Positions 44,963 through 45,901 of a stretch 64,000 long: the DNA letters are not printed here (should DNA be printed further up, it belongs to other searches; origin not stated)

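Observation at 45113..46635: Two translationally coupled lipoproteins with cohesin-like domains form a putative cell-surface cohesin-dockerin anchoring system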

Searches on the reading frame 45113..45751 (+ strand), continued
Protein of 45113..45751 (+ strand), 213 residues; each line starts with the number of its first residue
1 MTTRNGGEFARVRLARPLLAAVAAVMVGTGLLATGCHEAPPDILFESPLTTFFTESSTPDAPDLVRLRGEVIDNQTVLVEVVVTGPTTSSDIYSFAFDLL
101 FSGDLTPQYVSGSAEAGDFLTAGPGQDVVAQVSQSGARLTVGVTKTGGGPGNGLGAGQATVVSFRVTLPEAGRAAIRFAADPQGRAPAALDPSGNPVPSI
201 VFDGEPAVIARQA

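Call 34: find_related_loci(query=A1, collection=genome_contigs, flank=10000)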
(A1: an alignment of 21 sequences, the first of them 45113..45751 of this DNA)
Query A1 (213 aa) in genome_contigs; peptide patterns used: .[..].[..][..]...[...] (x = any residue, [..] = any of these).
39 stretches matched a pattern; 12 encode a relative of the query (tblastn E <= 1e-3); 12 distinct loci.
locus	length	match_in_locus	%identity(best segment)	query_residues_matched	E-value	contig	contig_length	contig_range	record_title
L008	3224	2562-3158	43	10-210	5e-40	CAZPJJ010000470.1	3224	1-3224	MAG TPA_asm: uncultured Acidobacteriota bacterium isolate SRP093185_co1_106 genome assembly, contig: NODE_22191_length_3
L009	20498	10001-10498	43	49-210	6e-34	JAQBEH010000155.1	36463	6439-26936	MAG: Acidobacteriota bacterium isolate MAG_424_bin-23 424_bin-23_ctg-155, whole genome shotgun sequence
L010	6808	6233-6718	51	53-210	2e-32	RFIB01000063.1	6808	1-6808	MAG: Acidobacteria bacterium isolate J065 k99_131840, whole genome shotgun sequence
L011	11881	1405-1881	43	49-209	2e-32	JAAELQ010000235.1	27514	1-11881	MAG: bacterium isolate Bpl_9 BplG_CONTIG4618871, whole genome shotgun sequence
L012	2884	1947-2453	50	46-210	3e-31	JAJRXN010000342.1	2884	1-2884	MAG: Acidobacteria bacterium isolate Dive96_bin3.160 k141_1930829, whole genome shotgun sequence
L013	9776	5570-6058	42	52-209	3e-24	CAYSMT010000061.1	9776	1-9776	MAG TPA_asm: uncultured Acidobacteriota bacterium isolate binchicken_co67_38 genome assembly, contig: NODE_7732_length_9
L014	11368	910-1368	45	53-209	1e-21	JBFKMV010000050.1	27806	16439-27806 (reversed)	MAG: Candidatus Polarisedimenticolaceae bacterium isolate Mix_sand22.2022.08.D.57 k141_4681205_length_27806_cov_15.0935,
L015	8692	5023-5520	41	49-210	8e-21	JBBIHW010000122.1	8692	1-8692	MAG: Acidobacteriota bacterium isolate SIF170217_bin_123 NODE_7923_length_8692_cov_5.850874, whole genome shotgun sequen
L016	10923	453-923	42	47-203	3e-20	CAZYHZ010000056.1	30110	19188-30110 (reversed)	MAG TPA_asm: uncultured Acidobacteriota bacterium isolate binchicken_co185_43 genome assembly, contig: NODE_1922_length_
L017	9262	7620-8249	41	4-209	1e-28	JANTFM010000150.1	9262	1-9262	MAG: Acidobacteria bacterium isolate bin100110 c_000000008509, whole genome shotgun sequence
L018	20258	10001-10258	44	53-138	1e-15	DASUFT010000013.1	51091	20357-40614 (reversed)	MAG TPA_asm: Candidatus Polarisedimenticolaceae bacterium isolate SMAG_U1386 k141_559352, whole genome shotgun sequence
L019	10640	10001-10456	47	53-204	2e-26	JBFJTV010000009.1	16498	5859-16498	MAG: Candidatus Polarisedimenticolaceae bacterium isolate Mix_sand19.2022.05.D.29 k141_1816964_length_16498_cov_9.0009,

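Call 38: search_protein_families(library=pfam, proteins=[L008:292-2553:+, L010:3276-6116:+, L009:10497-14348:-, L012:1-1857:+, L015:1065-3608:+, L019:8056-9885:+, L011:2-1258:+, L014:2-775:+, L013:6068-7219:+], max_evalue=0.01)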
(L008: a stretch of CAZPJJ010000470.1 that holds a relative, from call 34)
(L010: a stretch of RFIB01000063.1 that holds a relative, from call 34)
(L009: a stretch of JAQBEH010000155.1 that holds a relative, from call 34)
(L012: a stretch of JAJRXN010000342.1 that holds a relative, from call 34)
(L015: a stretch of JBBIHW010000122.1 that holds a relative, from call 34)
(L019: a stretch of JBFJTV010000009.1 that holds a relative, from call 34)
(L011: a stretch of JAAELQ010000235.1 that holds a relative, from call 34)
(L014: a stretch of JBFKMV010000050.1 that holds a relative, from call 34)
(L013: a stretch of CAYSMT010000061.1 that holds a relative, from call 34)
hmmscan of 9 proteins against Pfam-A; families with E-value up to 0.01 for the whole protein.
L008:292-2553:+ (754 aa): 1 family
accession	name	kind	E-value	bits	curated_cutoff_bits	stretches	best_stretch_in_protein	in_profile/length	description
PF11617.13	Cu-binding_MopE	-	0.0064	17.2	27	1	668-686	13-30/30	Putative metal-binding motif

L010:3276-6116:+ (947 aa): 2 families
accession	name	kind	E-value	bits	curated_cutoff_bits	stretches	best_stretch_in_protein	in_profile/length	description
PF11617.13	Cu-binding_MopE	-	5.8e-09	36.5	27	1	791-817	1-27/30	Putative metal-binding motif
PF00404.24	Dockerin_1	-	7.3e-05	23.3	22.9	1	889-939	2-53/57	Dockerin type I domain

L009:10497-14348:- (1284 aa): 5 families
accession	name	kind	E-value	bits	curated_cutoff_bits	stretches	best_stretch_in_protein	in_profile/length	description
PF01839.29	FG-GAP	-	5.5e-18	64.9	22.1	5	869-903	1-32/37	FG-GAP repeat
PF13517.12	FG-GAP_3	-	5.2e-13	49.8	26.9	5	941-1014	1-60/61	FG-GAP-like repeat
PF02412.23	TSP_3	-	1.8e-12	47.2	25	2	1162-1207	1-36/36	Thrombospondin type 3 repeat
PF13646.12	HEAT_2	-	1.7e-05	25.4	27.7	0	157-208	22-72/88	HEAT repeats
PF00413.30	Peptidase_M10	-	0.00035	20.9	24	1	461-492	106-137/159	Matrixin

L012:1-1857:+ (619 aa): 2 families
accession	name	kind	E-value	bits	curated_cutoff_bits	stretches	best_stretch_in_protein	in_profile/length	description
PF11617.13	Cu-binding_MopE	-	1.6e-10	41.4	27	1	463-487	1-25/30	Putative metal-binding motif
PF00404.24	Dockerin_1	-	1.5e-06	28.8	22.9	1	561-610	2-52/57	Dockerin type I domain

L015:1065-3608:+ (848 aa): 11 families
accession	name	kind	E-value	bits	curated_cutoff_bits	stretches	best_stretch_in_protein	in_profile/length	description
PF18911.6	PKD_4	-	1.4e-12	47.9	27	1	598-658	20-78/85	PKD domain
PF02450.21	LCAT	-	5.1e-11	42.9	21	1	48-127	86-170/392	Lecithin:cholesterol acyltransferase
PF00801.26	PKD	-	1.5e-10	41.4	23.5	1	600-658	15-75/80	PKD domain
PF11617.13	Cu-binding_MopE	-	3.9e-09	37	27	1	695-723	1-29/30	Putative metal-binding motif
PF00404.24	Dockerin_1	-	9.6e-07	29.4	22.9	1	789-838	2-52/57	Dockerin type I domain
PF02089.21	Palm_thioest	-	4.9e-06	26.9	26.8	1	67-171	50-161/254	Palmitoyl protein thioesterase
PF00561.26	Abhydrolase_1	-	1.9e-05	24.9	25.8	1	71-120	58-105/245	alpha/beta hydrolase fold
PF07819.20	PGAP1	-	7.2e-05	23.1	24.3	1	66-122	70-132/233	PGAP1-like alpha/beta domain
PF12697.13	Abhydrolase_6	-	0.0056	17.8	26.3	1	38-128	19-94/217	Alpha/beta hydrolase family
PF06028.17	DUF915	-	0.0083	15.9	22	0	65-108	86-129/255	Alpha/beta hydrolase of unknown function (DUF915)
PF12146.15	Hydrolase_4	-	0.0093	15.7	27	0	69-116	63-108/239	Serine aminopeptidase, S33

L019:8056-9885:+ (610 aa): 11 families
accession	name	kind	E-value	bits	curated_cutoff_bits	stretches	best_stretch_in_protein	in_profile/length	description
PF10282.15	Lactonase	-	3.7e-26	92.6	21.7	3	159-274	190-321/344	Lactonase, 7-bladed beta-propeller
PF02412.23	TSP_3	-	6.4e-26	90.2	25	4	420-454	1-36/36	Thrombospondin type 3 repeat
PF21783.3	YNCE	-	1.2e-18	68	27.1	5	171-262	39-130/339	YNCE-like beta-propeller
PF25174.1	Beta-prop_THOC3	-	9.8e-16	58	305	2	165-311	52-195/272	THOC3 beta-propeller domain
PF02239.22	Cytochrom_D1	-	2.2e-12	46.6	25.5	2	206-291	40-124/368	Cytochrome D1 heme domain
PF24684.1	Vgb_lyase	-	9e-09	35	50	1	72-315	9-251/290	Virginiamycin B lyase family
PF07676.18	PD40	-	4.5e-06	26.9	20.9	0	82-96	15-30/38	WD40-like Beta Propeller Repeat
PF00404.24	Dockerin_1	-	1.2e-05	25.9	22.9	1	552-602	2-53/57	Dockerin type I domain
PF01436.27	NHL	-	8.5e-05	22.8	20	0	77-102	3-27/28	NHL repeat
PF23414.1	Beta-prop_EML_2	-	0.00012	22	90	0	131-218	11-98/266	Echinoderm microtubule-associated protein second beta-propeller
PF05694.17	SBP56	-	0.0031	16.8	34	0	75-180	303-386/453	56kDa selenium binding protein (SBP56)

L011:2-1258:+ (419 aa): 1 family
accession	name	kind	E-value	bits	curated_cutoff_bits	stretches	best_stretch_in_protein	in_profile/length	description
PF11617.13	Cu-binding_MopE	-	6.1e-67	221.9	27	7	288-317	1-30/30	Putative metal-binding motif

L014:2-775:+ (258 aa): 3 families
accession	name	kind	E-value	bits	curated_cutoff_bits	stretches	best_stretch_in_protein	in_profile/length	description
PF11617.13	Cu-binding_MopE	-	1.4e-29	102.4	27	3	66-95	1-29/30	Putative metal-binding motif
PF02412.23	TSP_3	-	1e-05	25.5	25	1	158-179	15-36/36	Thrombospondin type 3 repeat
PF00404.24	Dockerin_1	-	1.8e-05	25.2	22.9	1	198-248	2-53/57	Dockerin type I domain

L013:6068-7219:+ (384 aa): 1 family
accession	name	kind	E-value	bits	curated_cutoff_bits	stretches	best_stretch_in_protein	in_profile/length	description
PF00963.24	Cohesin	-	9.6e-05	23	24.1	1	258-352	10-105/139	Cohesin domain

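Call 51: search_protein_families(library=pfam, proteins=[L018:8090-9871:+, L016:984-1493:+, L016:1391-3943:+, L018:11420-13255:+], max_evalue=0.01)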
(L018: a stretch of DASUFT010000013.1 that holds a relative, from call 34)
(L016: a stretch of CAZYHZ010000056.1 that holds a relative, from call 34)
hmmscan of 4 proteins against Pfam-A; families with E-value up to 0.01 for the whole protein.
L018:8090-9871:+ (594 aa): 1 family
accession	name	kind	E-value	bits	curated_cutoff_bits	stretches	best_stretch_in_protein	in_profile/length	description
PF01554.23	MatE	-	1.1e-58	197.9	24.9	2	379-538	1-159/161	MatE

L016:984-1493:+ (170 aa): 3 families
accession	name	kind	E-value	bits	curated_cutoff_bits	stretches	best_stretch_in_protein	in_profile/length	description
PF01799.25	Fer2_2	-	1.5e-31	108.7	30.3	1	86-160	1-75/75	[2Fe-2S] binding domain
PF00111.32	Fer2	-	1.7e-09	37.9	21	1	19-70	2-53/77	2Fe-2S iron-sulfur cluster binding domain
PF13085.11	Fer2_3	-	6.9e-05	23.3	27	1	49-90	49-89/107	2Fe-2S iron-sulfur cluster binding domain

L016:1391-3943:+ (851 aa): 3 families
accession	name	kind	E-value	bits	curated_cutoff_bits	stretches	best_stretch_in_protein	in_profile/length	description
PF02738.23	MoCoBD_1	-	1.3e-73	247.5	27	1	187-424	6-242/244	Molybdopterin cofactor-binding domain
PF20256.3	MoCoBD_2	-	8e-61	206.4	27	1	454-741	5-283/283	Molybdopterin cofactor-binding domain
PF01315.27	Ald_Xan_dh_C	-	6.5e-27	94.5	31.3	1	59-165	1-110/110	Aldehyde oxidase and xanthine dehydrogenase, a/b hammerhead domain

L018:11420-13255:+ (612 aa): 1 family
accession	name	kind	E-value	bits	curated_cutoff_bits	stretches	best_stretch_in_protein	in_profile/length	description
PF14907.12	NTP_transf_5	-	1.9e-08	34.6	31.2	1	362-514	62-228/249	Uncharacterised nucleotidyltransferase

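Call 52: search_protein_representatives(alignment_id=A1)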
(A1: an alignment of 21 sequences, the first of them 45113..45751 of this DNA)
Query: 21 sequences, 204 profile positions. Proteins with E-value up to 0.001 (for the whole library): 554; up to 1e-10: 248; up to 1e-30: 101. The best 150 are listed.
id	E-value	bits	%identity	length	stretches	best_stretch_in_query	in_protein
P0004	1.4e-71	256.6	-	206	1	1-203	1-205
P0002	2.1e-65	236.4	-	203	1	11-202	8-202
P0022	7.4e-65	234.6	-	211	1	7-203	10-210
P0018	1.4e-64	233.7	-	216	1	3-203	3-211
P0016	3.5e-64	232.4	-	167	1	42-203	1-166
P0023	3.9e-64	232.3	-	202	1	11-201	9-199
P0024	9.2e-64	231.0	-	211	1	10-203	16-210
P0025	6.6e-63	228.2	-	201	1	15-203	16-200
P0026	7.7e-63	228.0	-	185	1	24-203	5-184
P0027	6.9e-62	224.9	-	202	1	10-203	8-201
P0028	8.5e-62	224.6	-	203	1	16-203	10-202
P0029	1.4e-61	224.0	-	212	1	10-196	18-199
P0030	2.3e-61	223.2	-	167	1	37-203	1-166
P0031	3.9e-61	222.5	-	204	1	12-202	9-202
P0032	8.1e-61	221.4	-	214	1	14-203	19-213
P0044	1.5e-53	197.7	-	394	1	9-201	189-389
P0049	1.8e-52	194.2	-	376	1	39-203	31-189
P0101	7.7e-41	156.2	-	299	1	38-195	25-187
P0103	9.9e-40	152.6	-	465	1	37-201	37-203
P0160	1.5e-18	83.4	-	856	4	81-185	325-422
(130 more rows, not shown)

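Call 61: search_protein_families(library=pfam, proteins=[P0160, P0049, P0101, P0103, P0044], max_evalue=0.01)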
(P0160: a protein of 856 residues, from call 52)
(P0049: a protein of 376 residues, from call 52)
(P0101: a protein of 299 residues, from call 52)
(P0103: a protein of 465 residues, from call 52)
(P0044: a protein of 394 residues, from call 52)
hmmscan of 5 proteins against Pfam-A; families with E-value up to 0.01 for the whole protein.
P0160 (856 aa): 6 families
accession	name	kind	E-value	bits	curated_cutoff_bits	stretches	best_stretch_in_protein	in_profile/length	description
PF00963.24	Cohesin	-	3e-25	89.5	24.1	3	176-274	11-116/139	Cohesin domain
PF13620.12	CarboxypepD_reg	-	9.9e-09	35.9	32.3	1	575-650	1-80/82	Carboxypeptidase regulatory-like domain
PF18962.6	Por_Secre_tail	-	1.2e-07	32.4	27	1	785-845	1-66/75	Secretion system C-terminal sorting domain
PF17210.9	SdrD_B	-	0.00014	22.4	29.7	1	585-645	21-83/112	SdrD B-like domain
PF09394.16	Inhibitor_I42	-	0.00051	20.7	27.2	0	111-144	47-80/91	Chagasin family peptidase inhibitor I42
PF13715.12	CarbopepD_reg_2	-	0.0073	16.8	32.2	0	576-648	1-73/88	CarboxypepD_reg-like domain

P0049 (376 aa): 0 families

P0101 (299 aa): 1 family
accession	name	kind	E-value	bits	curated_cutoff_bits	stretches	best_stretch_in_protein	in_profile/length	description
PF11617.13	Cu-binding_MopE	-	9.4e-09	35.8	27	1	209-236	1-27/30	Putative metal-binding motif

P0103 (465 aa): 0 families

P0044 (394 aa): 1 family
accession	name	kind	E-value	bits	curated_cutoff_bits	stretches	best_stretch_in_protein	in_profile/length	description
PF00963.24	Cohesin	-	0.00059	20.5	24.1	1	248-351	11-109/139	Cohesin domain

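Call 64: search_protein_families(library=pfam, alignment_id=A1, max_evalue=1)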
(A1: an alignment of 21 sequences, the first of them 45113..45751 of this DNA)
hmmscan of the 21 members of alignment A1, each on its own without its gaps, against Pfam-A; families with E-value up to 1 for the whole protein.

A. member 1, window:45113-45751:+ (213 aa): 0 families

B. families by the number of members that match (of 21 scanned): 5 families
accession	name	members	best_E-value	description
PF00963.24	Cohesin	4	4.7e-05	Cohesin domain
PF11992.13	TgpA_N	1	0.0044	TgpA N-terminal domain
PF21602.3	GldM_3rd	1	0.057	GldM third domain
PF19464.4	DUF6001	1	0.22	Family of unknown function (DUF6001)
PF02015.22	Glyco_hydro_45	1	0.56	Glycosyl hydrolase family 45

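Call 74: list_cluster_members(proteins=[window:45113-45751:+, P0021, window:41679-45113:+])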
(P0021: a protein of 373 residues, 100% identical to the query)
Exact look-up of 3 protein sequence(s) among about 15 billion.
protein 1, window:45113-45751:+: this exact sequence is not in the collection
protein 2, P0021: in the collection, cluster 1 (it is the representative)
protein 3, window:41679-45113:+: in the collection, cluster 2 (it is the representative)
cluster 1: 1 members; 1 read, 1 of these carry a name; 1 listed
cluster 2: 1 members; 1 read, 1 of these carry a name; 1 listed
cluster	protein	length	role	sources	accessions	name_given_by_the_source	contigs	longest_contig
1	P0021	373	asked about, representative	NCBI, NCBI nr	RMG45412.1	MAG: hypothetical protein D6718_07610 [Acidobacteria bacterium] | MAG: hypothetical protein D6718_07610 [Acidobacteriota bacterium]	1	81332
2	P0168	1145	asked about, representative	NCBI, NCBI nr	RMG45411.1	MAG: hypothetical protein D6718_07605 [Acidobacteria bacterium] | MAG: hypothetical protein D6718_07605 [Acidobacteriota bacterium]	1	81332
